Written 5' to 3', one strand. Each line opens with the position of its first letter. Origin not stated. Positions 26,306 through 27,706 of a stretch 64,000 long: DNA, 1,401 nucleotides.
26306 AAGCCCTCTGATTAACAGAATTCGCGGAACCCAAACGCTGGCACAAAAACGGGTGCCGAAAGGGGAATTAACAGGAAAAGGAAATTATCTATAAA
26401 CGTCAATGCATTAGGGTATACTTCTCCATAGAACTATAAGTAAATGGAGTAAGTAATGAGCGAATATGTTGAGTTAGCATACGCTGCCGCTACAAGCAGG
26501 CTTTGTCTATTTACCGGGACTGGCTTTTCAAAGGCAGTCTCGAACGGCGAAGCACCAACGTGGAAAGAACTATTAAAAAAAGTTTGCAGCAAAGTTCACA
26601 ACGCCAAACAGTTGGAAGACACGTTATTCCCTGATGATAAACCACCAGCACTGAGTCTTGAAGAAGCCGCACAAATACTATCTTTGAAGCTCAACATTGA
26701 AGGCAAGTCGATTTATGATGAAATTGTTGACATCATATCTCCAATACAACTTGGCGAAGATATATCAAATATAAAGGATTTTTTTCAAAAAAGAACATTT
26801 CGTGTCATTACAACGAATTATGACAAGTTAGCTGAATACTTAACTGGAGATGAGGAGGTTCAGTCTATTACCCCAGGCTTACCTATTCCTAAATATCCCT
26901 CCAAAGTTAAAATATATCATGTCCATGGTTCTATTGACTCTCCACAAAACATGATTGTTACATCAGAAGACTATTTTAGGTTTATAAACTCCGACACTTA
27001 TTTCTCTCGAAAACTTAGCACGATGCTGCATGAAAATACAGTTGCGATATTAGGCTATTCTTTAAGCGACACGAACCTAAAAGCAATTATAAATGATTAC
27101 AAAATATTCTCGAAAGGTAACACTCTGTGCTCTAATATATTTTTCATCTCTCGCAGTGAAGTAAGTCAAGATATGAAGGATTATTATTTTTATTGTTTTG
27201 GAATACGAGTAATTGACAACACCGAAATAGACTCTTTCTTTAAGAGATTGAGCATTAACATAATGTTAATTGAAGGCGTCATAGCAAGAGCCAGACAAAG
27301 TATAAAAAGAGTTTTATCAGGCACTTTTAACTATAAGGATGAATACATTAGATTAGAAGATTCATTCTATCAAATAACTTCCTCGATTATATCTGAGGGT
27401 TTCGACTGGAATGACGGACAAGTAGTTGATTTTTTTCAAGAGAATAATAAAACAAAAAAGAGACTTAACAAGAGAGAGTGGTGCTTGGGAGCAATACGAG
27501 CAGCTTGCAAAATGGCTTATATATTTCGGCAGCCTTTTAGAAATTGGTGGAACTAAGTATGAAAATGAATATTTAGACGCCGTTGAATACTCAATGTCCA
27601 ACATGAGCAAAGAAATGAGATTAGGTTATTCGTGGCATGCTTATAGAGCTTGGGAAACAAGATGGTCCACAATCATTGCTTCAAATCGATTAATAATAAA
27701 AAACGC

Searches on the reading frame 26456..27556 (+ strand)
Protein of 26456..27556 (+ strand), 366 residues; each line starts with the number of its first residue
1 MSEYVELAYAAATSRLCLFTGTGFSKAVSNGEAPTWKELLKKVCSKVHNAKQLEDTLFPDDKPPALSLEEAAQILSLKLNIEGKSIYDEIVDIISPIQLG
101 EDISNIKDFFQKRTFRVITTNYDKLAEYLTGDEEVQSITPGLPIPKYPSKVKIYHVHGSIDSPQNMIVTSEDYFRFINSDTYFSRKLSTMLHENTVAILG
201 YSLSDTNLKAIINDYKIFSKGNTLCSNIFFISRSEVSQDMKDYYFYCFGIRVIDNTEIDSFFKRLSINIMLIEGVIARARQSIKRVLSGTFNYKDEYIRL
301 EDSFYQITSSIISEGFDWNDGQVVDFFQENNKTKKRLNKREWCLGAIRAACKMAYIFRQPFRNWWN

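Call 28: search_protein_families(library=pfam, proteins=[window:26456-27556:+], max_evalue=0.001)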
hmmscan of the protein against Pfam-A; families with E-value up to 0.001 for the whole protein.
window:26456-27556:+ (366 aa): 1 family
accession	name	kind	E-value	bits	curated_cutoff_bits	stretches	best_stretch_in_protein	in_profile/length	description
PF13289.12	SIR2_2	-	3e-23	82.9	24.5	1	117-252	3-140/141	SIR2-like domain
